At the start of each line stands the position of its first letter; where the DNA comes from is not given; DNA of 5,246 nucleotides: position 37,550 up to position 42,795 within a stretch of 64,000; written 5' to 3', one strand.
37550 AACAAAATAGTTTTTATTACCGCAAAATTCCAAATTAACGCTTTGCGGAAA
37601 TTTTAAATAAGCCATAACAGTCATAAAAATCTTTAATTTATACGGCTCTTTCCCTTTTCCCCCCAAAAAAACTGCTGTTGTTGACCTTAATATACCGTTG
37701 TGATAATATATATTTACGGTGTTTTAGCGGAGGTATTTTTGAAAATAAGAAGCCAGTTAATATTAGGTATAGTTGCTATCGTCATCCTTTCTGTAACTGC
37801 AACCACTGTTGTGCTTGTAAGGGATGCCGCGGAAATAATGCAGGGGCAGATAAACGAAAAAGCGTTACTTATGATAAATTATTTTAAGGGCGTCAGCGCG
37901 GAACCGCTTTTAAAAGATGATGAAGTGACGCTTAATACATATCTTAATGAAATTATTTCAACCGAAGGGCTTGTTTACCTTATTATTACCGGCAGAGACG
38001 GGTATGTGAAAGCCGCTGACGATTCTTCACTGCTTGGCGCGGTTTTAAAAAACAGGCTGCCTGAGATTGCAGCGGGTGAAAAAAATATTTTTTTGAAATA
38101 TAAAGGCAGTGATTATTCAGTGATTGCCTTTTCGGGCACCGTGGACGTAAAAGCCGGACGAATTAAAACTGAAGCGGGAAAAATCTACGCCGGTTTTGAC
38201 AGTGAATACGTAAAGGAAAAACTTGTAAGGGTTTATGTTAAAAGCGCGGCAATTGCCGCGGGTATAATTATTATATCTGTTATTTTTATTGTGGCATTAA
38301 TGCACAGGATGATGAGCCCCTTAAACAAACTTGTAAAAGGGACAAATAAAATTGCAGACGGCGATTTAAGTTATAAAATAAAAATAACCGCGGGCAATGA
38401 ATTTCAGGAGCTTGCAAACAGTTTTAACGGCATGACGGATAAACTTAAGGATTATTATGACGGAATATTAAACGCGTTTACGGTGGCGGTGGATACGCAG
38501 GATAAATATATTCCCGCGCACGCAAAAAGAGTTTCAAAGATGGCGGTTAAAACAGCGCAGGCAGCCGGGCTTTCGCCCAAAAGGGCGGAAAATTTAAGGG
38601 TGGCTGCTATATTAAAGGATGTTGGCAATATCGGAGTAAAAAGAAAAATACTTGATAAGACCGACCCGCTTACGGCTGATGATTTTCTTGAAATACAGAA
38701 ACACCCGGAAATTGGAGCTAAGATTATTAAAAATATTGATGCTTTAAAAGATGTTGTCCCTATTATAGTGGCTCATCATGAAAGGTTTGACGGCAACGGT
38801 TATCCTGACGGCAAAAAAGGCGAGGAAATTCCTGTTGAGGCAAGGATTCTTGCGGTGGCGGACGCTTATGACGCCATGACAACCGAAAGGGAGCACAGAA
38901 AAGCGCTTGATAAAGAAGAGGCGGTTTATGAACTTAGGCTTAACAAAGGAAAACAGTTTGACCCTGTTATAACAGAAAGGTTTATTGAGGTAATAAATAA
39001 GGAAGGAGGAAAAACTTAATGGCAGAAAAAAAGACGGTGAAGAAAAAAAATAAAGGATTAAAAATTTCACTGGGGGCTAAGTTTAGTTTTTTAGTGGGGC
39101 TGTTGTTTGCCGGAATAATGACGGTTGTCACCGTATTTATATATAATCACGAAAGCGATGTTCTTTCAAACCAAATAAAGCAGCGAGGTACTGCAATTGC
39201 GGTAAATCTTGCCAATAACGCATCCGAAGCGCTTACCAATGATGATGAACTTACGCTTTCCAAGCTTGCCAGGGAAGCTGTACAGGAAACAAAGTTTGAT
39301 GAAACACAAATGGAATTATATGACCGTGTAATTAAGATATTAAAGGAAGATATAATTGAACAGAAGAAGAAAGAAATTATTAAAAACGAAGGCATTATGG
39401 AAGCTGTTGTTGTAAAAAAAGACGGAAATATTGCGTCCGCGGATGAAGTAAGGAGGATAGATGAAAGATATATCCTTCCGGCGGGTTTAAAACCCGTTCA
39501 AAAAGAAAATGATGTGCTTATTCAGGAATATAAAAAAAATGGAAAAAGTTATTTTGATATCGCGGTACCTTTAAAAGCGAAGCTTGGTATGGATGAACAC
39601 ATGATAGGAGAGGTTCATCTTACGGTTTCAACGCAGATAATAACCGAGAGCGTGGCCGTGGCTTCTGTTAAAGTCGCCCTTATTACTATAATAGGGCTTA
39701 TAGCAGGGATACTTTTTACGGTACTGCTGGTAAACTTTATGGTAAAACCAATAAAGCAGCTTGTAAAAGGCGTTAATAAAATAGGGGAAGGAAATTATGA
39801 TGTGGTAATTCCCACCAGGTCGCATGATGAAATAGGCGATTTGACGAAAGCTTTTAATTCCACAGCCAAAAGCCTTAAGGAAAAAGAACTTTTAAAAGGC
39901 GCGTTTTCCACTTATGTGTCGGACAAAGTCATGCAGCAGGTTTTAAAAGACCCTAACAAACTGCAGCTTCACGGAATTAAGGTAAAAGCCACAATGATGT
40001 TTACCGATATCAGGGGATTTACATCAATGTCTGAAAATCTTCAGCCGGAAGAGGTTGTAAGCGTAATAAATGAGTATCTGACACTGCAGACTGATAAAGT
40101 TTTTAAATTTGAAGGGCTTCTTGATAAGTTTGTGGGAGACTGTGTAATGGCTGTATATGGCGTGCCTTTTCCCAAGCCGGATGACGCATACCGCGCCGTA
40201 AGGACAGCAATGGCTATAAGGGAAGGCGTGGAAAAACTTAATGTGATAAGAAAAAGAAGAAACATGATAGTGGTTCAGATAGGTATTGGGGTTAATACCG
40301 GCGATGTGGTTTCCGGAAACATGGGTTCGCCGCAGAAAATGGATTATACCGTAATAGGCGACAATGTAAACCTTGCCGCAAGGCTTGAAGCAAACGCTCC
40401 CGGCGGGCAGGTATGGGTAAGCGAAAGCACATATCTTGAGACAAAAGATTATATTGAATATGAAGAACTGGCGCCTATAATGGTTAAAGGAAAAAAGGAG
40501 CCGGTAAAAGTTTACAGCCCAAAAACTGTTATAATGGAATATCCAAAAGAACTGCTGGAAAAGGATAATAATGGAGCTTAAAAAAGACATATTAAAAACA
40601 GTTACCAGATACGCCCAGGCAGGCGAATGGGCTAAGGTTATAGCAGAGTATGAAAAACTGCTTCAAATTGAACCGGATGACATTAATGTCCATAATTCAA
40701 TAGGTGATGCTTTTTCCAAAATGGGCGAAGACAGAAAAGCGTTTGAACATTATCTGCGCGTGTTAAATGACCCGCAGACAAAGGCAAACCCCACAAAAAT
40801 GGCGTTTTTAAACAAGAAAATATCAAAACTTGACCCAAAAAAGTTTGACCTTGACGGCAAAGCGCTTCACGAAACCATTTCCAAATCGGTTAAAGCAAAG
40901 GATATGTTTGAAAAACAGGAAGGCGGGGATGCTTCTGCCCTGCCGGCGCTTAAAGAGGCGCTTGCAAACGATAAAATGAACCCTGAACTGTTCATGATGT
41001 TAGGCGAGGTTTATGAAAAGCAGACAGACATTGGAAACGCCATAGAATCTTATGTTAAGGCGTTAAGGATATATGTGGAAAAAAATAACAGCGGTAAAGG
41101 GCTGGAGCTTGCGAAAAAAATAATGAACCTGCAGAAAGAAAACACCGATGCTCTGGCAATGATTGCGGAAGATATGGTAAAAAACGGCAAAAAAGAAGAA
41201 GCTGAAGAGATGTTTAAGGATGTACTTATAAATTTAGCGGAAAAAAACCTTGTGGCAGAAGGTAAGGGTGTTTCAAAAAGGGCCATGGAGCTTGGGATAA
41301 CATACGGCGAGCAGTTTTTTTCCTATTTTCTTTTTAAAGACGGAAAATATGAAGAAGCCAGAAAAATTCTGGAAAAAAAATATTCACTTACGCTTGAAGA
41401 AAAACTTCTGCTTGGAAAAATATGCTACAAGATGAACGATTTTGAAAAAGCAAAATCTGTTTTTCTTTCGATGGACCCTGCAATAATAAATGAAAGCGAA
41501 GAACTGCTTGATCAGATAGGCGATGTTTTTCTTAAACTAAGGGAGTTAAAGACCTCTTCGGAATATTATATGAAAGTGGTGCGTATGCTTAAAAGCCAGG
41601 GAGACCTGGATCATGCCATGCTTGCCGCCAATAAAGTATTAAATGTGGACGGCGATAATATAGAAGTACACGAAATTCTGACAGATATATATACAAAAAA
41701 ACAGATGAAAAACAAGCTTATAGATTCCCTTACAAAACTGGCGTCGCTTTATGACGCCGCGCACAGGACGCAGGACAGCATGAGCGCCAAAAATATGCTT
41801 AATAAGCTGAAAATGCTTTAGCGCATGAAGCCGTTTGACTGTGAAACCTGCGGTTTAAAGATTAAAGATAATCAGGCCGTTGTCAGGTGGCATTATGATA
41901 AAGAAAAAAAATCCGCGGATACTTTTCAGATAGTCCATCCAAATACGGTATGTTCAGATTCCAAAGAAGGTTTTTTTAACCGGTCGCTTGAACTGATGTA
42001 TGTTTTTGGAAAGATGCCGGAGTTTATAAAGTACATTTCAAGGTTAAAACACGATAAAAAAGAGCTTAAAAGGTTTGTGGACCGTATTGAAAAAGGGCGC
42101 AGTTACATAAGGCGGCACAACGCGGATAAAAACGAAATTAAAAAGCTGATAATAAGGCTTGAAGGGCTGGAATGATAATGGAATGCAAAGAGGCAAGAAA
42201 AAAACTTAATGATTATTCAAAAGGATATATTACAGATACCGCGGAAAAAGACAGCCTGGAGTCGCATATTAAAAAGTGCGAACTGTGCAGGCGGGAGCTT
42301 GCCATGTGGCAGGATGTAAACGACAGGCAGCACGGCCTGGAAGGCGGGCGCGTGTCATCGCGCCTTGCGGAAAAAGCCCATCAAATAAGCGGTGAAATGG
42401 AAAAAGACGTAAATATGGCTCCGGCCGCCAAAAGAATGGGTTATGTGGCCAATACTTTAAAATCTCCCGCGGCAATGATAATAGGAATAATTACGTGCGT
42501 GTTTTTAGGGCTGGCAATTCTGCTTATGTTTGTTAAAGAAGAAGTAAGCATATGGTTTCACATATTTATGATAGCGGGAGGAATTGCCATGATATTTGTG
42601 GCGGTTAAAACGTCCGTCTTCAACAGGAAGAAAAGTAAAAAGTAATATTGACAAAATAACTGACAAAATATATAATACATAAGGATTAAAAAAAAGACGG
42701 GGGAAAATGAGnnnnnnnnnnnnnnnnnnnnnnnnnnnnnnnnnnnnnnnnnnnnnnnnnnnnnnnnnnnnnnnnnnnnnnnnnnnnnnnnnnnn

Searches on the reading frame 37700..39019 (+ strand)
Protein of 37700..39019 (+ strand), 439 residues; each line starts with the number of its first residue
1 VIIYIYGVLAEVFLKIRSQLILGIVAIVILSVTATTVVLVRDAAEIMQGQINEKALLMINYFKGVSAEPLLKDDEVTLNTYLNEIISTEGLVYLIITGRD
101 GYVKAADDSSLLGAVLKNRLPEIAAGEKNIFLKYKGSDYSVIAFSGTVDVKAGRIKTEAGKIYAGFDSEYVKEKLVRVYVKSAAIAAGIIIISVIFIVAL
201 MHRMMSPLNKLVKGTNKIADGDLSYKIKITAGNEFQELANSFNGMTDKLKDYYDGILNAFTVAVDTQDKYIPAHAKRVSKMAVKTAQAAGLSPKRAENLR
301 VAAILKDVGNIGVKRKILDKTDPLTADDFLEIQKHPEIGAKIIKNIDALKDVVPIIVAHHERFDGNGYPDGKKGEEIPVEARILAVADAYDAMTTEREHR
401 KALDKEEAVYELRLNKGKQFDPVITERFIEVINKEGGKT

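Call 5: search_protein_families(library=pfam, proteins=[window:37700-39019:+], max_evalue=1)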
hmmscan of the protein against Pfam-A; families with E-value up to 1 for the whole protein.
window:37700-39019:+ (439 aa): 5 families
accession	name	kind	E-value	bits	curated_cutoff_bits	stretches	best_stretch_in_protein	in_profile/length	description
PF13487.12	HD_5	-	2e-36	125.7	27.2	1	267-423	10-169/170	HD domain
PF01966.28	HD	-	2.2e-17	63.9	22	1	274-393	4-116/116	HD domain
PF00672.30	HAMP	-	8.1e-14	52.1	25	1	200-250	2-52/53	HAMP domain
PF18947.5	HAMP_2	-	0.00071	19.9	24.3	1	201-249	17-65/67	HAMP domain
PF18858.6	LPD39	-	0.1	12.7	27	1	231-288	121-178/198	Large polyvalent protein associated domain 39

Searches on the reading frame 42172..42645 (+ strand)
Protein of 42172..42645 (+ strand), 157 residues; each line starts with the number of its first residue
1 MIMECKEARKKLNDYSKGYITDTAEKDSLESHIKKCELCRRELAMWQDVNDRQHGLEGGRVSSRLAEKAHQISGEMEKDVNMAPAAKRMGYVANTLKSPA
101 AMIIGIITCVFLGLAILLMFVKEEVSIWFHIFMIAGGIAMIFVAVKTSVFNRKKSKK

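Call 5: search_protein_families(library=pfam, proteins=[window:42172-42645:+], max_evalue=1)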
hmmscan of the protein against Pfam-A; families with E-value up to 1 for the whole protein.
window:42172-42645:+ (157 aa): 8 families
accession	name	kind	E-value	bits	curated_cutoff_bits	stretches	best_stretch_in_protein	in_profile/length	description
PF04956.18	TrbC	-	0.00012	22.7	27.9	1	81-145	34-92/98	TrbC/VIRB2 pilin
PF13490.11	zf-HC2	-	0.0056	17.2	22.2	1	5-40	1-35/35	Putative zinc-finger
PF13373.11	Dsc3_C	-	0.0062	17.2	25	1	46-140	53-137/145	DSC E3 ubiquitin ligase complex subunit 3, C-terminal domain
PF20990.2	DUF2207_C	-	0.0089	16.2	33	1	53-152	95-191/247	Predicted membrane protein (DUF2207) C-terminal domain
PF11833.13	CPP1-like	-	0.012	15.7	28.4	1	63-146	55-136/196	Protein CHAPERONE-LIKE PROTEIN OF POR1-like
PF11683.13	DUF3278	-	0.031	14.8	26.6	1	93-148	30-81/130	Protein of unknown function (DUF3278)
PF15742.10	DUF4686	-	0.048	13.2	31.3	1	3-42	62-101/384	Domain of unknown function (DUF4686)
PF20237.3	DUF6594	-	0.15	12.4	30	1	80-145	162-214/238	Family of unknown function (DUF6594)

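Call 6: search_protein_families(library=ncbifam, proteins=[window:42172-42645:+], max_evalue=1)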
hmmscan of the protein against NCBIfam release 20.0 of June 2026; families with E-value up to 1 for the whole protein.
window:42172-42645:+ (157 aa): 8 families
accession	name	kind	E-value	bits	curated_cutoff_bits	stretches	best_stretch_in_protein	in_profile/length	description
NF052368.1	antisigmaE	subfamily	0.011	15.6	50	1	3-41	2-39/48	anti-sigma factor family protein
NF043067.1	AAC_6p_group_E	equivalog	0.056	13.3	140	1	42-107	13-77/140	aminoglycoside 6'-N-acetyltransferase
NF041560.1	T6SS_Burk_ExIF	subfamily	0.058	13.1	90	1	100-148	131-180/234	putative type VI secretion system effector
NF000224.3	AAC_6p_Acine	exception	0.097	12.7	225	1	46-110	22-85/146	AAC(6')-Ighjkrstuvwx family aminoglycoside N-acetyltransferase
NF052375.1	antisigma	equivalog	0.11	12.5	100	1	22-49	11-38/217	anti-sigma factor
TIGR03988.1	antisig_RsrA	equivalog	0.13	12.4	62.5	1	4-49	1-45/77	mycothiol system anti-sigma-R factor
NF041554.1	SA1362_fam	subfamily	0.76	10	42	0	103-155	5-55/70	SA1362 family protein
TIGR01167.1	LPXTG_anchor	domain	0.8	10.5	15.9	0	132-157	12-34/34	LPXTG cell wall anchor domain-containing protein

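Call 9: search_protein_families(library=padloc, proteins=[window:42172-42645:+], max_evalue=1)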
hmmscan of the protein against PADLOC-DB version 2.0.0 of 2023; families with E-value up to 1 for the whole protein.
window:42172-42645:+ (157 aa): 0 families

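Call 10: search_protein_families(library=phrogs, proteins=[window:42172-42645:+], max_evalue=1)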
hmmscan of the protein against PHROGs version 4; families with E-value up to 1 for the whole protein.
window:42172-42645:+ (157 aa): 2 families
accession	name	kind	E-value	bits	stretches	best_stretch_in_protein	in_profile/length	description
phrog_1068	-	tail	0.031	14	1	75-152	377-458/706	tail length tape measure protein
phrog_23858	-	unknown function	0.45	11.7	1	126-155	27-54/140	-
